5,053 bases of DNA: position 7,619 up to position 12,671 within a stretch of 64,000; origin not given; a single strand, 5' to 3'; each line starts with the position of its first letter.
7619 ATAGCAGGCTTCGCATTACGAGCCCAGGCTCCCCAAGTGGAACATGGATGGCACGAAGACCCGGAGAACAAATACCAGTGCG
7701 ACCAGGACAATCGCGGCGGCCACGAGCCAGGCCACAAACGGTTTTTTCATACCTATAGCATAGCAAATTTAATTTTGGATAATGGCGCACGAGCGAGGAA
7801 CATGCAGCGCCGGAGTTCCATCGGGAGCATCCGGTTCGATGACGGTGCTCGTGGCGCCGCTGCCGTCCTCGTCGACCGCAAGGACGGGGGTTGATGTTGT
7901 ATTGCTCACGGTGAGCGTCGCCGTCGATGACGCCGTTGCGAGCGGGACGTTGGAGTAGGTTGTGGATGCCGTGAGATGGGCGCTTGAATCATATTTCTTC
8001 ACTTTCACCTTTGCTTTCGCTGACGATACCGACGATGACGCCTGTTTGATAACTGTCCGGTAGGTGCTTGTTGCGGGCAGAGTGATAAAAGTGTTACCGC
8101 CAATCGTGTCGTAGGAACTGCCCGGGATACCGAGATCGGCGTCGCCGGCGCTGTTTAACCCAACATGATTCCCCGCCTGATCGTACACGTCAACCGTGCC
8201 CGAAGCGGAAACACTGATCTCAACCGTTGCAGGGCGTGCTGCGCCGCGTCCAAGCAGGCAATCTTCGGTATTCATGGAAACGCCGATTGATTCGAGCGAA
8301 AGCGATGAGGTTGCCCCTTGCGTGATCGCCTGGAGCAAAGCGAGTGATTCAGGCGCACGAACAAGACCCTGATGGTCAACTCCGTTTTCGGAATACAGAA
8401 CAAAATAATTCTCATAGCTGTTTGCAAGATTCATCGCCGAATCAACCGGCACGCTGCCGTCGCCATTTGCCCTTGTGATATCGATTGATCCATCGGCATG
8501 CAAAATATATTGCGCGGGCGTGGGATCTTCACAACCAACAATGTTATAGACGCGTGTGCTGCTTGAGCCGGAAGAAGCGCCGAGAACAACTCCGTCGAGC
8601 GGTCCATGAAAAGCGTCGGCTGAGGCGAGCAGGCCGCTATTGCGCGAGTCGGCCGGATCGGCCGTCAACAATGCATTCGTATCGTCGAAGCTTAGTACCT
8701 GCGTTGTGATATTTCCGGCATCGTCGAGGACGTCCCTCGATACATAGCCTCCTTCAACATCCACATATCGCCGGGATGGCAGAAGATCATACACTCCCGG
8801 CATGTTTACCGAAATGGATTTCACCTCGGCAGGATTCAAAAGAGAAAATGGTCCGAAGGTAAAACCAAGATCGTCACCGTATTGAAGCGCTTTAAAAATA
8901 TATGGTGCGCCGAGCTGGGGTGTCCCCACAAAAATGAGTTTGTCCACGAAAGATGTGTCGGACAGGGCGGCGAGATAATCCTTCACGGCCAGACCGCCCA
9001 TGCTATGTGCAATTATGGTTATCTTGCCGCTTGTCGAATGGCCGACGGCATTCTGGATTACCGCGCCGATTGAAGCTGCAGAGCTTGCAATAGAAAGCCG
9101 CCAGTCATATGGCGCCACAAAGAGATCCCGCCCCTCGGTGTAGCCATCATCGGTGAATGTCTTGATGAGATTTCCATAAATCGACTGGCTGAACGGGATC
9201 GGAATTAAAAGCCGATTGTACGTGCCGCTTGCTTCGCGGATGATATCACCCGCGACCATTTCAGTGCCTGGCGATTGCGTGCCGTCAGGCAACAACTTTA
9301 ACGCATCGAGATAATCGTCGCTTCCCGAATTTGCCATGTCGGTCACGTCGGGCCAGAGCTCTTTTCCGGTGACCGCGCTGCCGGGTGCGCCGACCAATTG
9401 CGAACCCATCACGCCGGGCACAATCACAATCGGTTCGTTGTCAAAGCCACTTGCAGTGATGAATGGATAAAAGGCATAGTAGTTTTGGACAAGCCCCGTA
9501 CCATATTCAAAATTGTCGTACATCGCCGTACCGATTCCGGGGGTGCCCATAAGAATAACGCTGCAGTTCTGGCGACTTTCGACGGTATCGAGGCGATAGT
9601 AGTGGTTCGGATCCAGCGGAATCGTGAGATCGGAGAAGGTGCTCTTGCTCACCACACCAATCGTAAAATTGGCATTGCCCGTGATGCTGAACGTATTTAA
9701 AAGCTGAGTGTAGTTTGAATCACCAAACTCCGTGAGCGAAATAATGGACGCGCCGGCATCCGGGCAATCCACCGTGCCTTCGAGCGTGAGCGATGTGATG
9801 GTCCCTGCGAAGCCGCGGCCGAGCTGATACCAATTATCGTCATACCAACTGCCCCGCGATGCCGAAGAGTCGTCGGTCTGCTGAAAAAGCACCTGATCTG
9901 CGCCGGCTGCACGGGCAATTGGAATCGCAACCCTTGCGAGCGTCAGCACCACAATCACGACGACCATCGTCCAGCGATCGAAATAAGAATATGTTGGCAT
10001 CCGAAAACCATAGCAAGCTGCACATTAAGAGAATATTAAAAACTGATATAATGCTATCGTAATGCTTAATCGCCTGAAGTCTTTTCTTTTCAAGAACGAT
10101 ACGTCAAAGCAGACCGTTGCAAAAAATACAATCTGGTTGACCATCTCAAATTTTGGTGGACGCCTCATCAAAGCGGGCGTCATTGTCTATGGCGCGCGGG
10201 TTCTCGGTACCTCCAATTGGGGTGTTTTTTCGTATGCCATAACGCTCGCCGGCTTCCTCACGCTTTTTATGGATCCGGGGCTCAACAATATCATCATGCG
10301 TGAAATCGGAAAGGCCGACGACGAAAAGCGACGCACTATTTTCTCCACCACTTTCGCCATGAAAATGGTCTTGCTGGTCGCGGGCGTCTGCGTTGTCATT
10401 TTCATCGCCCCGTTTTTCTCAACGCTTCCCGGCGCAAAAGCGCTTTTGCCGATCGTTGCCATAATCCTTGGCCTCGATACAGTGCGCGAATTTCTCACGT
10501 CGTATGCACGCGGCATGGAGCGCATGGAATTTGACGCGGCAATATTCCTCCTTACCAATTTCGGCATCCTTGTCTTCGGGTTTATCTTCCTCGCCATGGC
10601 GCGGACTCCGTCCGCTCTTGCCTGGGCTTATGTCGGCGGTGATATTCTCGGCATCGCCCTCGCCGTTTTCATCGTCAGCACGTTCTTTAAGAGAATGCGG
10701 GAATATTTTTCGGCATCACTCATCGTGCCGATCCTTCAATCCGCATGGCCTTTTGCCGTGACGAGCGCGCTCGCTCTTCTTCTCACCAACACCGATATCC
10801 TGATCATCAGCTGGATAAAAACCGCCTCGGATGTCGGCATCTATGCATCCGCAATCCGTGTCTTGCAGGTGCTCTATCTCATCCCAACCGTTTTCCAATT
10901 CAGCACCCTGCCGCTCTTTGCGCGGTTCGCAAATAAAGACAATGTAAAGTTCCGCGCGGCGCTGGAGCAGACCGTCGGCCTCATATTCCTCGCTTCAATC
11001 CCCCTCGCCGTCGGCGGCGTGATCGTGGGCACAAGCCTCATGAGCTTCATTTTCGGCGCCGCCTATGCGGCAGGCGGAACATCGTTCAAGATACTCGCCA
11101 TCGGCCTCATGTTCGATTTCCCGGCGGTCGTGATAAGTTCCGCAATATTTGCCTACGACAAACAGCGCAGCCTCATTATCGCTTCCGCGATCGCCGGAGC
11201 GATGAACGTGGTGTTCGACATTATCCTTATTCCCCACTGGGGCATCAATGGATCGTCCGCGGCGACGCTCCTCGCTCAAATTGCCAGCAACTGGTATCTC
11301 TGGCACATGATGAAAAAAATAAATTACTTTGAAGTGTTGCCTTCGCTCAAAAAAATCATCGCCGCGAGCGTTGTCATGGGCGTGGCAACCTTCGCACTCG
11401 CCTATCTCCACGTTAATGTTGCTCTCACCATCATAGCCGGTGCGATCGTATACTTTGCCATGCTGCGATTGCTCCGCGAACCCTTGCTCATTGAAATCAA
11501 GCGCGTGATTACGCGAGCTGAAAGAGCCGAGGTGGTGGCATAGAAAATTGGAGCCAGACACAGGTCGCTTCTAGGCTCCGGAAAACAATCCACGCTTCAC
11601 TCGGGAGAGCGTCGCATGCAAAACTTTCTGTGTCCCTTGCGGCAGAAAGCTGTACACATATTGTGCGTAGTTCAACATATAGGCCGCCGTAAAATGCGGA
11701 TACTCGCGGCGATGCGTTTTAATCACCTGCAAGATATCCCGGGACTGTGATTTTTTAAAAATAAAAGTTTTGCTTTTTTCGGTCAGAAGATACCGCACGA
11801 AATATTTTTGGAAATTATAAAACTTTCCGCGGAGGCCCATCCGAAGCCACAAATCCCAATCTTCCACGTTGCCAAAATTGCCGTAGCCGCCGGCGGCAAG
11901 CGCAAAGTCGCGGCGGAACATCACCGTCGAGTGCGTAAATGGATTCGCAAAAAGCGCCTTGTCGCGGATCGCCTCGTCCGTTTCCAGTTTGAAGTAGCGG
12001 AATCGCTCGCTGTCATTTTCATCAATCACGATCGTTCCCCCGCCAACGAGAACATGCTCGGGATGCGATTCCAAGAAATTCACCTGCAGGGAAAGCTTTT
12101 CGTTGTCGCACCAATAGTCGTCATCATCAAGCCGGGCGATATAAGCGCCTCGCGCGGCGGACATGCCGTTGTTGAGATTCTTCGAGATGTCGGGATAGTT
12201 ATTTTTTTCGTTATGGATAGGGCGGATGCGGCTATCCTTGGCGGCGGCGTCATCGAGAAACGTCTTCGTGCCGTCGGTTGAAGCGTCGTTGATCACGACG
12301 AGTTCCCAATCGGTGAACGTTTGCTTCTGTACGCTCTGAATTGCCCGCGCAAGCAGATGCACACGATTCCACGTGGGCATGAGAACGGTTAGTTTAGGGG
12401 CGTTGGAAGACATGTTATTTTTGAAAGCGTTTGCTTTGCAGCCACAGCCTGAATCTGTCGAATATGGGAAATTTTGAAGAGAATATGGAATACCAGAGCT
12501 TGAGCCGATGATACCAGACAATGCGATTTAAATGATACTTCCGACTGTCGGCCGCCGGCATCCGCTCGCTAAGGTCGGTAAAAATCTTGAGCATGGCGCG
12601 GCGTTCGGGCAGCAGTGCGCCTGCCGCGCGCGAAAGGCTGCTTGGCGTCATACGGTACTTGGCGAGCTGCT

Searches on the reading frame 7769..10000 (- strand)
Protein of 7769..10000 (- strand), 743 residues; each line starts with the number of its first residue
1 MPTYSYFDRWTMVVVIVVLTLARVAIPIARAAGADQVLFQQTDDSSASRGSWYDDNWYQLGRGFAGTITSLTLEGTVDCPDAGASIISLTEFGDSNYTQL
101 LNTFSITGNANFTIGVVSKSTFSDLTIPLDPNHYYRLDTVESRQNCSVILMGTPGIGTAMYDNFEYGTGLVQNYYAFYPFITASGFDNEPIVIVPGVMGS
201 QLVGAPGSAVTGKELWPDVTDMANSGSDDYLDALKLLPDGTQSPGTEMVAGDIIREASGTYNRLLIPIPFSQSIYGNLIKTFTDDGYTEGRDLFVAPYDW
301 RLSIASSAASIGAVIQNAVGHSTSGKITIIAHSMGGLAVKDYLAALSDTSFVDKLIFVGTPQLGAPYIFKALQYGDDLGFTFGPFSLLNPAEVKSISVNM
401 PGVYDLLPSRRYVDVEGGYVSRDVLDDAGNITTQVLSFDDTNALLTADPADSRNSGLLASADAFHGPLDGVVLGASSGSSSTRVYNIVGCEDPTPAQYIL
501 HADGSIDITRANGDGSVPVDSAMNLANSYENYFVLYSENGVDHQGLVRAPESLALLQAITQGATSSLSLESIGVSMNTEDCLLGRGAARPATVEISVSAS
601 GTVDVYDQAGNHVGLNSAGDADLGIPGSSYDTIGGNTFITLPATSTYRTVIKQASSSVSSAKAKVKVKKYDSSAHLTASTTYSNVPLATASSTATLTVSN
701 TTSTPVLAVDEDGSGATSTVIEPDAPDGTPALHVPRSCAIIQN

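Call 53: search_protein_families(library=pfam, proteins=[window:7769-10000:-], max_evalue=0.00001)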
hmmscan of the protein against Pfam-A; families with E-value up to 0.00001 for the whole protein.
window:7769-10000:- (743 aa): 1 family
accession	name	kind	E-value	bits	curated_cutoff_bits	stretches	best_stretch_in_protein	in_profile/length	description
PF02450.21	LCAT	-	1.2e-18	68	21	1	214-409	5-205/392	Lecithin:cholesterol acyltransferase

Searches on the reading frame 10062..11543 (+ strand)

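Call 53: search_protein_families(library=pfam, proteins=[window:10062-11543:+], max_evalue=0.00001)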
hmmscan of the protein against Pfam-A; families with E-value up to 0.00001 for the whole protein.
window:10062-11543:+ (493 aa): 3 families
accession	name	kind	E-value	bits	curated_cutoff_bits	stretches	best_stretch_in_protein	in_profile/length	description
PF01943.22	Polysacc_synt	-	2.3e-33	116.3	28.2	1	19-288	1-272/274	Polysaccharide biosynthesis protein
PF13440.11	Polysacc_synt_3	-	2.5e-22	79.9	23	1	45-336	3-289/293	Polysaccharide biosynthesis protein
PF03023.19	MurJ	-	6.2e-12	45.3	27.4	1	164-450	136-433/451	Lipid II flippase MurJ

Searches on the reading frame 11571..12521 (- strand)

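Call 30: search_protein_families(library=pfam, proteins=[window:11571-12521:-], max_evalue=0.00001)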
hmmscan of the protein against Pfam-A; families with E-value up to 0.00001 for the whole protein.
window:11571-12521:- (316 aa): 3 families
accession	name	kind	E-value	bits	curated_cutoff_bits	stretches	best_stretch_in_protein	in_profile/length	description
PF00535.33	Glycos_transf_2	-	6.7e-31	107.9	23.3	1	45-205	1-162/168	Glycosyl transferase family 2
PF13641.12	Glyco_tranf_2_3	-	1.1e-11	45.7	27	1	42-250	1-212/230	Glycosyltransferase like family 2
PF10111.15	Glyco_tranf_2_2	-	2.6e-10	40.7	27.3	1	65-237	21-208/276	Glycosyltransferase like family 2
